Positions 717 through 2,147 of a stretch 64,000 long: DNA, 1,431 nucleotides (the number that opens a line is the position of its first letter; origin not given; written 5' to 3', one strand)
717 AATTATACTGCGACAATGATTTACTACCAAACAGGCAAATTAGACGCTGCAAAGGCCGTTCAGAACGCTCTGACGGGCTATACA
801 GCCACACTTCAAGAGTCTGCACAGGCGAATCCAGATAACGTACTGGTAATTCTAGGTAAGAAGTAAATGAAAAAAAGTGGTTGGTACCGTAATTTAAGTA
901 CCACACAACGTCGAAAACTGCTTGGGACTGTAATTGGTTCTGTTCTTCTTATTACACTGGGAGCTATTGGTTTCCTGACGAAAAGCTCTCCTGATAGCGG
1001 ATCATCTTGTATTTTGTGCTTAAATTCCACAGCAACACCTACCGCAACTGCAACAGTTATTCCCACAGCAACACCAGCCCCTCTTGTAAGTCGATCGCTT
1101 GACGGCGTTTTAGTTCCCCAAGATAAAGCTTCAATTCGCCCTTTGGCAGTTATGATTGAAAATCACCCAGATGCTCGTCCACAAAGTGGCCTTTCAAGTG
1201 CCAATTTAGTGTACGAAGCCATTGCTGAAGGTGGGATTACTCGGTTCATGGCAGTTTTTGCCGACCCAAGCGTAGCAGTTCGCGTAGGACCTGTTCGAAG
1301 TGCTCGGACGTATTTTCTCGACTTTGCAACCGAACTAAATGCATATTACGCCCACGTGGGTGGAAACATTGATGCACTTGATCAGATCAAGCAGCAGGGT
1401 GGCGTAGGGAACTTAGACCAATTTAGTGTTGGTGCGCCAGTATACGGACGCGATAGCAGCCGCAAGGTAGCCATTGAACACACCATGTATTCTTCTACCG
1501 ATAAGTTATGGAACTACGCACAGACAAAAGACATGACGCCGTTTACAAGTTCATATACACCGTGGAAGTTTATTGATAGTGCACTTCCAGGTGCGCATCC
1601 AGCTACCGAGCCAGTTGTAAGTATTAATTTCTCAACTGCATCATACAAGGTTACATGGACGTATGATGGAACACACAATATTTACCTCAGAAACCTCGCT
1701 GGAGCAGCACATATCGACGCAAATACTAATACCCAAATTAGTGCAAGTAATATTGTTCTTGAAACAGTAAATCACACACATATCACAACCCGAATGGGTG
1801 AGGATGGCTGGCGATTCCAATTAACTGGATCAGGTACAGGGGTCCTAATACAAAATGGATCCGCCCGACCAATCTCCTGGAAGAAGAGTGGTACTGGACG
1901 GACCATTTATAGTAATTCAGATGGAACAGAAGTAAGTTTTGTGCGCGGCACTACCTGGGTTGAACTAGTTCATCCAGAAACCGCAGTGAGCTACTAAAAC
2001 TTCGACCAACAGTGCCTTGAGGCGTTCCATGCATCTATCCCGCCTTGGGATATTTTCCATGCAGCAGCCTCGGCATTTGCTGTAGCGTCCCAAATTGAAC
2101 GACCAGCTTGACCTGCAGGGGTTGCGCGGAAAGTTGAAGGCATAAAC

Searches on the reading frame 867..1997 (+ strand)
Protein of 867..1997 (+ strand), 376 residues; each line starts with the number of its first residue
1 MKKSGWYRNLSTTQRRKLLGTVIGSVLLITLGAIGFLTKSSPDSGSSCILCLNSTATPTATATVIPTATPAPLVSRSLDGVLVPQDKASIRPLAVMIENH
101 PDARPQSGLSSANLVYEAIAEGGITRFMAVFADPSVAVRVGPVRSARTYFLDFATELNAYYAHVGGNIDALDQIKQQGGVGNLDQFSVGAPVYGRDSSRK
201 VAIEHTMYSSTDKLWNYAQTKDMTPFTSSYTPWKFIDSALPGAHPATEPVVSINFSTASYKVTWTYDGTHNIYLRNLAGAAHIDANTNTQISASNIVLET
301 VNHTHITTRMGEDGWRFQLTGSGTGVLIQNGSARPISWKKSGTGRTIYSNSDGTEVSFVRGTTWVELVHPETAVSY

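Call 42: find_encoding_contigs(protein=window:867-1997:+, flank=10000, max_places=1)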
Protein window:867-1997:+ (376 aa): 5 contigs read that carry it; 1 place shown.
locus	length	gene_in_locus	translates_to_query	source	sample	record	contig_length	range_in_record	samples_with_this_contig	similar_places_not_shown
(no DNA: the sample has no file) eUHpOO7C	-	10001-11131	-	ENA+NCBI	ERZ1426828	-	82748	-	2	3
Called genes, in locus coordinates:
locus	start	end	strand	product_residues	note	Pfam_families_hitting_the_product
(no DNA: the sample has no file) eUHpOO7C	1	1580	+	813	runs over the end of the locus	PF13191:AAA_16 (weak), PF23569:NBD_SMAX1 (weak), PF00004:AAA, PF17871:AAA_lid_9, PF00004:AAA (weak), PF07724:AAA_2, PF07728:AAA_5, PF10431:ClpB_D2-small, +10 more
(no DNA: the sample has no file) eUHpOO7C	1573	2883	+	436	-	PF13393:tRNA-synt_His, PF00587:tRNA-synt_2b, PF03129:HGTP_anticodon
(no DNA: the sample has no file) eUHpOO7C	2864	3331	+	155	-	PF00588:SpoU_methylase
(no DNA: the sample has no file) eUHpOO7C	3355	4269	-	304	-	-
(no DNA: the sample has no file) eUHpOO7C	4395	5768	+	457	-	PF00753:Lactamase_B, PF23023:Anti-Pycsar_Apyc1 (weak), PF12706:Lactamase_B_2, PF16661:Lactamase_B_6, PF10996:Beta-Casp, PF07521:RMMBL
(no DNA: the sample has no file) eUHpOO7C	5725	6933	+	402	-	PF05958:tRNA_U5-meth_tr, PF03602:Cons_hypoth95 (weak)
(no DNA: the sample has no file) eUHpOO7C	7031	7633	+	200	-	PF01726:LexA_DNA_bind, PF00717:Peptidase_S24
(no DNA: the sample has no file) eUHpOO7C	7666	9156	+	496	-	PF00704:Glyco_hydro_18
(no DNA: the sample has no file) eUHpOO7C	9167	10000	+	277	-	PF13399:LytR_C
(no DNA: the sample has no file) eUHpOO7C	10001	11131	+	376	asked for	PF11258:DUF3048, PF17479:DUF3048_C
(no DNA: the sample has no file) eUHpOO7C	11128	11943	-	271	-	PF01464:SLT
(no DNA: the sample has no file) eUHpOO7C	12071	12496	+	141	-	-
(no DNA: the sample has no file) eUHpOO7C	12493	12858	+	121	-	PF11969:DcpS_C, PF01230:HIT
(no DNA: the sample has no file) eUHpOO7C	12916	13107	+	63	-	-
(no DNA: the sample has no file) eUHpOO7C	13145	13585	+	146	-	PF09424:YqeY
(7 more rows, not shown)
